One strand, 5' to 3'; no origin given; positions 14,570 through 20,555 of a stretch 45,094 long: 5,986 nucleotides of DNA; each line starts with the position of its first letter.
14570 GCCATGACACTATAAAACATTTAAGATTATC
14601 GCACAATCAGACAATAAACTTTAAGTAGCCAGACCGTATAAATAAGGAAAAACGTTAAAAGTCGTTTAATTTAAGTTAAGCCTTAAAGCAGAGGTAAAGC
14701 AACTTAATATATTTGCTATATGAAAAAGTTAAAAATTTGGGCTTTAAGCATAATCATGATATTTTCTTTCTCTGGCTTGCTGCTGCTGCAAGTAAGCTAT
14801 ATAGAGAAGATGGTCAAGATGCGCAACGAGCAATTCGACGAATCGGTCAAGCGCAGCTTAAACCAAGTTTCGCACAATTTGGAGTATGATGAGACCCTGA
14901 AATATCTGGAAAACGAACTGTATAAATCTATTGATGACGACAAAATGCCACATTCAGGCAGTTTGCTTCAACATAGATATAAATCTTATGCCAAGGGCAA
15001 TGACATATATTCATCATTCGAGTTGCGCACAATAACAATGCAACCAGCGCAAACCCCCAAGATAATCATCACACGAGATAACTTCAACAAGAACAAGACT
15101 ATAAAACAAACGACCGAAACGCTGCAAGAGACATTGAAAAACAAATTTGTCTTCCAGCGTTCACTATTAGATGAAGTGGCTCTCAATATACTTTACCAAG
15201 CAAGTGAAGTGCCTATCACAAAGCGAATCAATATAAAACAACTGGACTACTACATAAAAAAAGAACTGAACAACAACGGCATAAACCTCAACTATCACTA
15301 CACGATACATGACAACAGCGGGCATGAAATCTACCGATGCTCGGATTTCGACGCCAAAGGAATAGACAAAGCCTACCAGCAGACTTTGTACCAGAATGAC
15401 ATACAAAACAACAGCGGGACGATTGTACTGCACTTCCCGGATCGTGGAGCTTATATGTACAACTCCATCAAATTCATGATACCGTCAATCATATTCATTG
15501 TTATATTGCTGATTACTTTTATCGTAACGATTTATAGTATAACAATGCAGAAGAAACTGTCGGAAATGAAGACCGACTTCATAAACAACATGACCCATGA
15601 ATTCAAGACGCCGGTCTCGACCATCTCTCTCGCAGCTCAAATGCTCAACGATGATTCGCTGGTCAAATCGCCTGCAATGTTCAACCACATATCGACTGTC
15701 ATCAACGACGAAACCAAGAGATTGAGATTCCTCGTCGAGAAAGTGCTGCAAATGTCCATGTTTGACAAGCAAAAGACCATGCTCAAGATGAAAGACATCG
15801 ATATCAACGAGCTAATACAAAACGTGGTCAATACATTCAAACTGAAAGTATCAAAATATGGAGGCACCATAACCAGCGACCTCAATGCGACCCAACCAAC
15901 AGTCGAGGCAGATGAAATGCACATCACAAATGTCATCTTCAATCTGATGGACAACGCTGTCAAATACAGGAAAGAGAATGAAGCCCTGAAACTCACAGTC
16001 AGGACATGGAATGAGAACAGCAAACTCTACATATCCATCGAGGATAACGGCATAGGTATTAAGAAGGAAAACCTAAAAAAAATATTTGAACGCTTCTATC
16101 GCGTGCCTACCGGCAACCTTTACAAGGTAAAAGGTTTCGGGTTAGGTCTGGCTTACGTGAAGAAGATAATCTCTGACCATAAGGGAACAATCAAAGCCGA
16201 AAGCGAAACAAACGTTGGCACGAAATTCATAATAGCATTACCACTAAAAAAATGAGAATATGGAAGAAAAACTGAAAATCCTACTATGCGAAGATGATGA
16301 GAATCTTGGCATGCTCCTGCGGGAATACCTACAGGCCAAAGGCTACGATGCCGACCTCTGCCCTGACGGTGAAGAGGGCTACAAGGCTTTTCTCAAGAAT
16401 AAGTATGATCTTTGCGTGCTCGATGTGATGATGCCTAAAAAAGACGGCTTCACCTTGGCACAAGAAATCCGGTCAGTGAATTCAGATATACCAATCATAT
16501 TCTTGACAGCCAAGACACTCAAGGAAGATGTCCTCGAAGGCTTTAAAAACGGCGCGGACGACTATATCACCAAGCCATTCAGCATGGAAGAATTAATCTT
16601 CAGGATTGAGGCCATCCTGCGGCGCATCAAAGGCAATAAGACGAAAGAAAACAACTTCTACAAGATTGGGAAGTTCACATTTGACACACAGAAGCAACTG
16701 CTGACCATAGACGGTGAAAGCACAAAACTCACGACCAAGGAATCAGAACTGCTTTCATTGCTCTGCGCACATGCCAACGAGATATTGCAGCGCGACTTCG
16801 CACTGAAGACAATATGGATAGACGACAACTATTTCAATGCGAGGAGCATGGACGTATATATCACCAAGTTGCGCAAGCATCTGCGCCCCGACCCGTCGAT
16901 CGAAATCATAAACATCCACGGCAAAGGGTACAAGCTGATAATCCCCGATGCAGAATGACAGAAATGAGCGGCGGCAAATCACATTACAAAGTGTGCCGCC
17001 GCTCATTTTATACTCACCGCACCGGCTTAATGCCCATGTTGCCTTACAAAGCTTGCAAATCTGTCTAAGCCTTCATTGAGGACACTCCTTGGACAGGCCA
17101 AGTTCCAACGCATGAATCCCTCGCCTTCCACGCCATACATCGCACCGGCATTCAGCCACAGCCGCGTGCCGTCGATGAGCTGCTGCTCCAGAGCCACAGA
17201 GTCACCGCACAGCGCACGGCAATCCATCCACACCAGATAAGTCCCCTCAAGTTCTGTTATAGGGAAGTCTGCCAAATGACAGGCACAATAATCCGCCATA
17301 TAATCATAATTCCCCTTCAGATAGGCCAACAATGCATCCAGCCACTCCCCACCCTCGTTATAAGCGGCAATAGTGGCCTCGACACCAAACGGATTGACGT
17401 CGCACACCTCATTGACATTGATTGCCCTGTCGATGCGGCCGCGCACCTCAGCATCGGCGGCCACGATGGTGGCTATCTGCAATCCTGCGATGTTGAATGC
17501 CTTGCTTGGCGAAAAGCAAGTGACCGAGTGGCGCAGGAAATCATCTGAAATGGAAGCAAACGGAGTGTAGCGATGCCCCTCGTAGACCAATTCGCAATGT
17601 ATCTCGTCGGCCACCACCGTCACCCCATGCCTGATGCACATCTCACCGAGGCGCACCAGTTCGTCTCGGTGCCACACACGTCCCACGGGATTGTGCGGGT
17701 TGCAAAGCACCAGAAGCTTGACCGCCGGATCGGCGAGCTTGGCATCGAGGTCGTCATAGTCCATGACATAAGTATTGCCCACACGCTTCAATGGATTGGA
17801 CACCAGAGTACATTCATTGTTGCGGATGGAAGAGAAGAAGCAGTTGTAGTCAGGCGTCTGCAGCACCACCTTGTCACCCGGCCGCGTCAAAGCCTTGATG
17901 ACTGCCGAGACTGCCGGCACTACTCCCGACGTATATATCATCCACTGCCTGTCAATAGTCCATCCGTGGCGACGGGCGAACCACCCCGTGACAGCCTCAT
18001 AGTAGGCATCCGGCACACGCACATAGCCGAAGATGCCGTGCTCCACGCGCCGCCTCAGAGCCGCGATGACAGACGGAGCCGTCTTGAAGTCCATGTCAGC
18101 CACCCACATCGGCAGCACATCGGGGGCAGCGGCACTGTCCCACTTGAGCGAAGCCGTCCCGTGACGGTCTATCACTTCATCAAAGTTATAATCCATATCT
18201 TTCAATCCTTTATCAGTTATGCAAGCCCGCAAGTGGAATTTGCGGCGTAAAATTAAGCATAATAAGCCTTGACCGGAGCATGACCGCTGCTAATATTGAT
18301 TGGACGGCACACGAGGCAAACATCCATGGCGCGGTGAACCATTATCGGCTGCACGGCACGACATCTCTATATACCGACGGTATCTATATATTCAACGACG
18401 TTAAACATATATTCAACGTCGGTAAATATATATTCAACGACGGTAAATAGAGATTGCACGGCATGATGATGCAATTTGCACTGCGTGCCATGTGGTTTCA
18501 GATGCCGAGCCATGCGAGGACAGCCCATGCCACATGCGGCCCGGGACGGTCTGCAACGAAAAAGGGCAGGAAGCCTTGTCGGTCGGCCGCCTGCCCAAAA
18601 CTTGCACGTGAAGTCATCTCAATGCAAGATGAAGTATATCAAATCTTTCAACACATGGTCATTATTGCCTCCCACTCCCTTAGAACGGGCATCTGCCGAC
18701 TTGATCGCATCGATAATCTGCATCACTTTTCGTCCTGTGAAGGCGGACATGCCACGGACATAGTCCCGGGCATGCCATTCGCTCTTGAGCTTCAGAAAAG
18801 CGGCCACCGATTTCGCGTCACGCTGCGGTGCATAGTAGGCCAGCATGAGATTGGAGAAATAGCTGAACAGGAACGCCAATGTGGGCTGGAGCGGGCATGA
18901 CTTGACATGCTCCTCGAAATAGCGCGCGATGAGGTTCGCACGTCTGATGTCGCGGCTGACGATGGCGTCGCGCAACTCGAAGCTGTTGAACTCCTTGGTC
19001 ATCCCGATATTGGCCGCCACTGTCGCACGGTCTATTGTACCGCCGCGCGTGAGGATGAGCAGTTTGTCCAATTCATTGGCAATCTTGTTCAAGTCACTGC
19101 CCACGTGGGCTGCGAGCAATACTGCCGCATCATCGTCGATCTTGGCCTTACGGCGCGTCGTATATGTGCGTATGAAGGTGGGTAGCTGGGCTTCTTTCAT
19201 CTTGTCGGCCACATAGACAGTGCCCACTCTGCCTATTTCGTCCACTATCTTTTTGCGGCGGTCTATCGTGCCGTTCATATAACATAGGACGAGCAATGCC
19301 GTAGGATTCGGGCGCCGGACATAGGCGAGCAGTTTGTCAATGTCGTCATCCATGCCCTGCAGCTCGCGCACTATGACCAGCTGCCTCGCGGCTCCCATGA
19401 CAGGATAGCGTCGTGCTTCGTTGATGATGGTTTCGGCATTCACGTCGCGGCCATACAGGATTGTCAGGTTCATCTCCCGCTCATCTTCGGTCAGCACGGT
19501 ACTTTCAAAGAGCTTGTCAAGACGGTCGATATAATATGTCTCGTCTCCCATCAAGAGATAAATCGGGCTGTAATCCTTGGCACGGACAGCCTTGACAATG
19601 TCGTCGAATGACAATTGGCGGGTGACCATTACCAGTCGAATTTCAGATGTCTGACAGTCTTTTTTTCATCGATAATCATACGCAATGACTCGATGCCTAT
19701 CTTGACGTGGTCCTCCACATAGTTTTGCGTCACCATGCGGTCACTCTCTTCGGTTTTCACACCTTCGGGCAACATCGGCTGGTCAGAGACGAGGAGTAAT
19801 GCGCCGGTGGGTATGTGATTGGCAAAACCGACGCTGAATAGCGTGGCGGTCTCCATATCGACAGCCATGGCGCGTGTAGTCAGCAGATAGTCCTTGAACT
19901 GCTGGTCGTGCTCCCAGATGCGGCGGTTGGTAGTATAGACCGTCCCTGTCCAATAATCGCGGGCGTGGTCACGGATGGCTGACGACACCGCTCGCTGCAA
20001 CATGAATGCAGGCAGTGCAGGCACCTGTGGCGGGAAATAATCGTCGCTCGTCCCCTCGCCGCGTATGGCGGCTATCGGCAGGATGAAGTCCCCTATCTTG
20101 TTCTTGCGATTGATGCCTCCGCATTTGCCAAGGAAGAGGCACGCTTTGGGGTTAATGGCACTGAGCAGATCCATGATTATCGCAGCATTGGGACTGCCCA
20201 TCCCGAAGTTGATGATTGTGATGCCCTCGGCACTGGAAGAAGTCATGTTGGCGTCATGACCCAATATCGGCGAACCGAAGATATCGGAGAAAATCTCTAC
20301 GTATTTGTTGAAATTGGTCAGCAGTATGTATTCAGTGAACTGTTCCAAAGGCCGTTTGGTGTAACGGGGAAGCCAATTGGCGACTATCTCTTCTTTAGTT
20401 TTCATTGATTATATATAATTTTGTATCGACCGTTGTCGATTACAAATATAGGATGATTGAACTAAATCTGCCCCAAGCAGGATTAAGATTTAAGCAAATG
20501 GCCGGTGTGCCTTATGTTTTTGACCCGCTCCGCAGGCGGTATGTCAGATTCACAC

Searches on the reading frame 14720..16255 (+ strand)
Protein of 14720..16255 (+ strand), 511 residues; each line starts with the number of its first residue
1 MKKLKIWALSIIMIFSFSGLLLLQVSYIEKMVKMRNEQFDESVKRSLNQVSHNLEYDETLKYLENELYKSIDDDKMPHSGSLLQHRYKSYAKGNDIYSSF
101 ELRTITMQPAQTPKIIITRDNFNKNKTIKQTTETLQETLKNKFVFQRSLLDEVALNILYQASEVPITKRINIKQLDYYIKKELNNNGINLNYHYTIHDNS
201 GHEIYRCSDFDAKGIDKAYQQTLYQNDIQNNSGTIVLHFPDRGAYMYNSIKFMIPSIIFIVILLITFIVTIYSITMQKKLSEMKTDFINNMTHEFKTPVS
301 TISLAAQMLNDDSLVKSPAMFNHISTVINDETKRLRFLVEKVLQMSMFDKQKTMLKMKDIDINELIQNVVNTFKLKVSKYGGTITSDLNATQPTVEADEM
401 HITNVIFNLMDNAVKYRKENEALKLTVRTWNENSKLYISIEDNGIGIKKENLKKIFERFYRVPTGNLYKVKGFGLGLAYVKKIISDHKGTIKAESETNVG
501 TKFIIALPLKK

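Call 7: search_protein_families(library=pfam, proteins=[window:14720-16255:+])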
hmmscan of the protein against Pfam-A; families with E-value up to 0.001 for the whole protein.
window:14720-16255:+ (511 aa): 4 families
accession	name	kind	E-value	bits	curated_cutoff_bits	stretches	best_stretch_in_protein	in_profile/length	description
PF02518.31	HATPase_c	-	3.7e-27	95.4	26.4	1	398-510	2-110/111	Histidine kinase-, DNA gyrase B-, and HSP90-like ATPase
PF00512.31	HisKA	-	9.6e-13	48.4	26.9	1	283-349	1-64/66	His Kinase A (phospho-acceptor) domain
PF13589.12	HATPase_c_3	-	0.00027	21.4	25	1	403-460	4-58/137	Histidine kinase-, DNA gyrase B-, and HSP90-like ATPase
PF14501.12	HATPase_c_5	-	0.00031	21.1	22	1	401-498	5-93/102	GHKL domain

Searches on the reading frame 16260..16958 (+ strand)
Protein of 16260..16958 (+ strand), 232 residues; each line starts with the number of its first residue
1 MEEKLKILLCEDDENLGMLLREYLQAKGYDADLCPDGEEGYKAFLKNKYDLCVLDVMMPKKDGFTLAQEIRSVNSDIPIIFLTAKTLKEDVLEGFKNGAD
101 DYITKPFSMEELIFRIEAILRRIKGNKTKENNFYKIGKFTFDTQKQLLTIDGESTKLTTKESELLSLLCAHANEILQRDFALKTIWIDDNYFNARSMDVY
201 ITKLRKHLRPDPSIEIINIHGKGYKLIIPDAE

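Call 7: search_protein_families(library=pfam, proteins=[window:16260-16958:+])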
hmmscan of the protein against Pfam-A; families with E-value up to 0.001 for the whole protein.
window:16260-16958:+ (232 aa): 2 families
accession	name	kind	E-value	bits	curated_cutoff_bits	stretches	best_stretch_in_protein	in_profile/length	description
PF00072.30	Response_reg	-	1.9e-28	99.3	30.2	1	7-116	1-110/111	Response regulator receiver domain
PF00486.34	Trans_reg_C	-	4.5e-18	65.5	26.2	1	152-226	1-77/77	Transcriptional regulatory protein, C terminal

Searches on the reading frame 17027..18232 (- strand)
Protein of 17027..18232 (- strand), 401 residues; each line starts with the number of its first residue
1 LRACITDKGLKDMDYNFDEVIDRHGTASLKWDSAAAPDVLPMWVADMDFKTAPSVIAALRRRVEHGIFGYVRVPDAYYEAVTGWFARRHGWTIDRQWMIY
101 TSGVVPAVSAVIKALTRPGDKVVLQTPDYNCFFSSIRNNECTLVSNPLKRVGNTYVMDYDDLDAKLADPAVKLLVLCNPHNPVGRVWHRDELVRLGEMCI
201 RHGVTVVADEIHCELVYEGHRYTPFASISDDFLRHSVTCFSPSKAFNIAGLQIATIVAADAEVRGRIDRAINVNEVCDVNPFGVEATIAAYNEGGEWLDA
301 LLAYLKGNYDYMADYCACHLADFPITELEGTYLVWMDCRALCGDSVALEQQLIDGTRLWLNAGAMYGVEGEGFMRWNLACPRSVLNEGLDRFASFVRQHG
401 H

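Call 7: search_protein_families(library=pfam, proteins=[window:17027-18232:-])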
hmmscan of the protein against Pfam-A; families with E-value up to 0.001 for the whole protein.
window:17027-18232:- (401 aa): 2 families
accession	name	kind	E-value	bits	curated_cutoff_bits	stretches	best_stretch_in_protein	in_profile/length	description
PF00155.27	Aminotran_1_2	-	7.4e-39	134.4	19.7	1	44-391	8-360/361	Aminotransferase class I and II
PF01212.27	Beta_elim_lyase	-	0.00091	19.1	27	0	111-209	63-168/288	Beta-eliminating lyase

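Call 57: find_homologous_proteins(query=window:17027-18196:-, max_evalue=1e-100)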
Query window:17027-18196:- (389 aa): 7986 proteins with E <= 1e-100 among 8000 candidates; the best 120 are listed.
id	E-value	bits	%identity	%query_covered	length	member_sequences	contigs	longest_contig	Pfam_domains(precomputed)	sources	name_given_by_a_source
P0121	3.3e-271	917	100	100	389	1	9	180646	PF00155.28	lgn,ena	-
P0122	3.8e-271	917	99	100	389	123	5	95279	PF00155.28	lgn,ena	-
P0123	1.2e-270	915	99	100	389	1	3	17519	PF00155.28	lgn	-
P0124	1.4e-270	915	99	100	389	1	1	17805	PF00155.28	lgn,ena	-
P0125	3.5e-270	914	99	100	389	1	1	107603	PF00155.28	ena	-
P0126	1.2e-269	912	99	100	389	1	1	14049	PF00155.28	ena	-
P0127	3.4e-269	911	99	100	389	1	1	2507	PF00155.28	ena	-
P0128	2.7e-268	908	99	100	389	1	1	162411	PF00155.28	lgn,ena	-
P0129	2.1e-215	733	78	99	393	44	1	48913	PF00155.28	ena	-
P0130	2.5e-208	710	77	99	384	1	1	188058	PF00155.28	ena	-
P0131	1.7e-204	697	96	80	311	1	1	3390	PF00155.28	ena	-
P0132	2.5e-203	694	75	99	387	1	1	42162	PF00155.28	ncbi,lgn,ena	-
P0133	2.8e-203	693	75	99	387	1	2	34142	PF00155.28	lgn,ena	-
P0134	5.6e-203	692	75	99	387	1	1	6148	PF00155.28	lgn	-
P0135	7.6e-203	692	75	99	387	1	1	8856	PF00155.28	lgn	-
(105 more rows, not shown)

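Call 58: find_encoding_contigs(protein=P0130, flank=10000, max_places=2)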
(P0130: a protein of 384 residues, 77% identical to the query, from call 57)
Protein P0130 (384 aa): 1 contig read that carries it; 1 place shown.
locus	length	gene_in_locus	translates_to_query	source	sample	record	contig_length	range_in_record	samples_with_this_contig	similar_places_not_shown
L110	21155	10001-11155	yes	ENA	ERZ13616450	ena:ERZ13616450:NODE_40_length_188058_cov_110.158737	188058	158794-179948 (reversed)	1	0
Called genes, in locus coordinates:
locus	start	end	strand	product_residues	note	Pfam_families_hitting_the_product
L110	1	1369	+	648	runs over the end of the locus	PF12439:GDE_N, PF06202:GDE_C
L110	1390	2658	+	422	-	PF08323:Glyco_transf_5, PF13439:Glyco_transf_4, PF13579:Glyco_trans_4_4, PF20706:GT4-conflict, PF00534:Glycos_transf_1, PF13692:Glyco_trans_1_4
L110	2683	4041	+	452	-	PF03065:Glyco_hydro_57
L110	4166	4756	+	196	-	PF09346:SMI1_KNR4 (weak)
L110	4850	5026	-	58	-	-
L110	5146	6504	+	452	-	PF13650:Asp_protease_2, PF13975:gag-asp_proteas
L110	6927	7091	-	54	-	-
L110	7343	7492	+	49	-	-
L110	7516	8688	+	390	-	PF28530:DUF8426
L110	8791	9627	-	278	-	PF03747:ADP_ribosyl_GH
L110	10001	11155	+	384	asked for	PF00155:Aminotran_1_2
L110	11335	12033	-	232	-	PF00072:Response_reg, PF00486:Trans_reg_C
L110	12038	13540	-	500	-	PF00512:HisKA, PF02518:HATPase_c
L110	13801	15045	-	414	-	PF12704:MacB_PCD, PF02687:FtsX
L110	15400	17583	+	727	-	PF13304:AAA_21, PF13175:AAA_15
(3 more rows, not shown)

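Call 59: find_encoding_contigs(protein=P0129, flank=10000, max_places=2)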
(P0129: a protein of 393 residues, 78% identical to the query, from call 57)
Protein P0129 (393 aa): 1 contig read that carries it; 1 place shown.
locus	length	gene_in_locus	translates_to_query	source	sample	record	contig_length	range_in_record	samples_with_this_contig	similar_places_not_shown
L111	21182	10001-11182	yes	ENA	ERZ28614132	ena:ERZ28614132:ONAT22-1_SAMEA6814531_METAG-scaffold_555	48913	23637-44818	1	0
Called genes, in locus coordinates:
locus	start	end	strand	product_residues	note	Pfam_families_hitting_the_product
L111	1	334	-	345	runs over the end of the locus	PF03601:Cons_hypoth698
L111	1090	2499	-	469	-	PF03051:Peptidase_C1_2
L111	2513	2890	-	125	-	PF01042:Ribonuc_L-PSP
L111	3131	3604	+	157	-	PF02870:Methyltransf_1N, PF01035:DNA_binding_1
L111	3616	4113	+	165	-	PF00578:AhpC-TSA, PF08534:Redoxin, PF13905:Thioredoxin_8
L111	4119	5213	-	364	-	PF00781:DAGK_cat, PF19279:YegS_C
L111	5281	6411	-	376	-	PF04055:Radical_SAM, PF06969:HemN_C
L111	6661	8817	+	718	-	PF00009:GTP_EFTU, PF03144:GTP_EFTU_D2, PF22042:EF-G_D2, PF14492:EFG_III, PF03764:EFG_IV, PF00679:EFG_C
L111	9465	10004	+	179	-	PF02525:Flavodoxin_2, PF03358:FMN_red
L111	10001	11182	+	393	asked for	PF00155:Aminotran_1_2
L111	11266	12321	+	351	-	PF01075:Glyco_transf_9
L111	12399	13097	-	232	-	PF00072:Response_reg, PF00486:Trans_reg_C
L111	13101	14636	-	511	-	PF00512:HisKA, PF02518:HATPase_c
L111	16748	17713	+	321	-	PF00535:Glycos_transf_2, PF10111:Glyco_tranf_2_2, PF13641:Glyco_tranf_2_3, PF13632:Glyco_trans_2_3 (weak)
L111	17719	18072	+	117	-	PF02152:FolB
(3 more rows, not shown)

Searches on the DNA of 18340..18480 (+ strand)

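Call 50: search_dna_similar(query=window:18340-18480:+, collection=plasmids, mode=distant, max_evalue=0.01, max_rows=10)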
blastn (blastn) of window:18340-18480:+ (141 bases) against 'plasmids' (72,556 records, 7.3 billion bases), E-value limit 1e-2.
No match.

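Call 51: search_dna_similar(query=window:18340-18480:+, collection=phages, mode=distant, max_evalue=0.01, max_rows=10)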
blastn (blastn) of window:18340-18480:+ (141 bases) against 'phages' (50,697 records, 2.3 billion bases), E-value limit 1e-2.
No match.
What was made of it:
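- Tried and rejected: BLAST of the element against plasmids and phages gave no match (calls 50, 51).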

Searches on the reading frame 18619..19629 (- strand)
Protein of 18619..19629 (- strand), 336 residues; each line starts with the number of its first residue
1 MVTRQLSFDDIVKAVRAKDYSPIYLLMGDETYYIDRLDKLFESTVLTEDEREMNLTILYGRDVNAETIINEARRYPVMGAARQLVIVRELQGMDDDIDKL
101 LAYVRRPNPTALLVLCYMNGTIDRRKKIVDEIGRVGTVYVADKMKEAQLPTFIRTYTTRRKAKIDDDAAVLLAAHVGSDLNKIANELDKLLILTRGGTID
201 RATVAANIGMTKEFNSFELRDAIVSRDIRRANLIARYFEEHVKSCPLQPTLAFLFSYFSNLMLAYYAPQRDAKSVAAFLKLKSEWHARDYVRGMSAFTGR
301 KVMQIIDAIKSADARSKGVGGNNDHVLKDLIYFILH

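Call 7: search_protein_families(library=pfam, proteins=[window:18619-19629:-])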
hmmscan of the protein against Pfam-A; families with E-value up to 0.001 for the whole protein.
window:18619-19629:- (336 aa): 1 family
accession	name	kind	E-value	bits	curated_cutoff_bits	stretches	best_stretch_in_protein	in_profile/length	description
PF06144.19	DNA_pol3_delta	-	4e-10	40.2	21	1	24-133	1-115/124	DNA polymerase III, delta subunit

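Call 53: find_encoding_contigs(protein=window:18619-19629:-, flank=10000, max_places=10)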
Protein window:18619-19629:- (336 aa): 24 contigs read that carry it; 10 places shown.
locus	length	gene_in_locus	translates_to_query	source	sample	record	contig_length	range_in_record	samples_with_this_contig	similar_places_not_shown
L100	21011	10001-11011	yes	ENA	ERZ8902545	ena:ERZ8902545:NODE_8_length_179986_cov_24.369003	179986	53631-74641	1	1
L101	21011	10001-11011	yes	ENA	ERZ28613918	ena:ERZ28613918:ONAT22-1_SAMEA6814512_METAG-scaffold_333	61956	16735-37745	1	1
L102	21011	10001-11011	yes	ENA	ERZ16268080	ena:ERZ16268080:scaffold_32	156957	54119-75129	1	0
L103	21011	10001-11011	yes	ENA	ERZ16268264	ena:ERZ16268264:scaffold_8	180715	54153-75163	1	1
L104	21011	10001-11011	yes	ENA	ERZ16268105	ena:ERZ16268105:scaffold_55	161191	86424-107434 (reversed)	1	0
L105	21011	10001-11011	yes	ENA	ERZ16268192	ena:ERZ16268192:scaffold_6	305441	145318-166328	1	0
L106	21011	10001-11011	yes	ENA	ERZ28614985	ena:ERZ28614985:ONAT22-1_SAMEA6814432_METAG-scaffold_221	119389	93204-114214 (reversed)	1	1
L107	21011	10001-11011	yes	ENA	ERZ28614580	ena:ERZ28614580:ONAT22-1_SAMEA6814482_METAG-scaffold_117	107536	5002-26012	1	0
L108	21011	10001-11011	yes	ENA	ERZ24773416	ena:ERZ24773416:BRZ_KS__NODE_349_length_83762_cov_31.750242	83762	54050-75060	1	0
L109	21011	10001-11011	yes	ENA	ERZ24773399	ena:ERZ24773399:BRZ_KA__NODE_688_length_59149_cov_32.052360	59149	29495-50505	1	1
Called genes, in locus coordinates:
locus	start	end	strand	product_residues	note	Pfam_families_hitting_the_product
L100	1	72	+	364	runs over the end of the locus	PF03739:LptF_LptG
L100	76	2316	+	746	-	PF00580:UvrD-helicase, PF01443:Viral_helicase1 (faint), PF13245:AAA_19, PF13604:AAA_30 (faint), PF13087:AAA_12 (faint), PF13361:UvrD_C, PF13538:UvrD_C_2, PF21196:PcrA_UvrD_tudor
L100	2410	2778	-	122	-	PF11680:DUF3276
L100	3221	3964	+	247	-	PF00160:Pro_isomerase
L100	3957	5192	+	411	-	PF00675:Peptidase_M16, PF05193:Peptidase_M16_C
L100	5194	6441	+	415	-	PF00275:EPSP_synthase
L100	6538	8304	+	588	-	PF01336:tRNA_anti-codon, PF00152:tRNA-synt_2, PF02938:GAD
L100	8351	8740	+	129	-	PF04138:GtrA_DPMS_TM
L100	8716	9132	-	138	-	PF13588:HSDR_N_2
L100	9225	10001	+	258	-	PF01048:PNP_UDP_1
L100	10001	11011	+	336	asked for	PF06144:DNA_pol3_delta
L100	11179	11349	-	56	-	-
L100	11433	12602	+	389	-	PF00155:Aminotran_1_2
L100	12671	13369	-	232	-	PF00072:Response_reg, PF00486:Trans_reg_C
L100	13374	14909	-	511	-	PF00512:HisKA, PF02518:HATPase_c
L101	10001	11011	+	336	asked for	PF06144:DNA_pol3_delta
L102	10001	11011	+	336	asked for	PF06144:DNA_pol3_delta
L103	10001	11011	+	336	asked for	PF06144:DNA_pol3_delta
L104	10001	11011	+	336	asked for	PF06144:DNA_pol3_delta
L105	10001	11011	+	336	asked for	PF06144:DNA_pol3_delta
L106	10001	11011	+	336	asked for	PF06144:DNA_pol3_delta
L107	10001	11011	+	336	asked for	PF06144:DNA_pol3_delta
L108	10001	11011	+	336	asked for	PF06144:DNA_pol3_delta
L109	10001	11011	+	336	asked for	PF06144:DNA_pol3_delta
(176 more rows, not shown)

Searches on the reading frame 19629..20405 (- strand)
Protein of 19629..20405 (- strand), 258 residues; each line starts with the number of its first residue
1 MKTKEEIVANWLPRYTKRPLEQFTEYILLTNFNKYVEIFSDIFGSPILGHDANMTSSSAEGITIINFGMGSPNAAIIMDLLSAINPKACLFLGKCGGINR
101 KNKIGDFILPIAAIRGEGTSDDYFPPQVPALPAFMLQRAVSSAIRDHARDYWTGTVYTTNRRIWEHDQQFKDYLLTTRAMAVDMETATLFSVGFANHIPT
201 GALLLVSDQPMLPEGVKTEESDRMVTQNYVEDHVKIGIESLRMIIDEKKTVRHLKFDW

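Call 7: search_protein_families(library=pfam, proteins=[window:19629-20405:-])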
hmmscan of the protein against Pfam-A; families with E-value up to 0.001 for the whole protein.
window:19629-20405:- (258 aa): 1 family
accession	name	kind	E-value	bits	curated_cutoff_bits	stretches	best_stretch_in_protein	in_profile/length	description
PF01048.26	PNP_UDP_1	-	7.8e-29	101.2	25.1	1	60-232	42-223/233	Phosphorylase superfamily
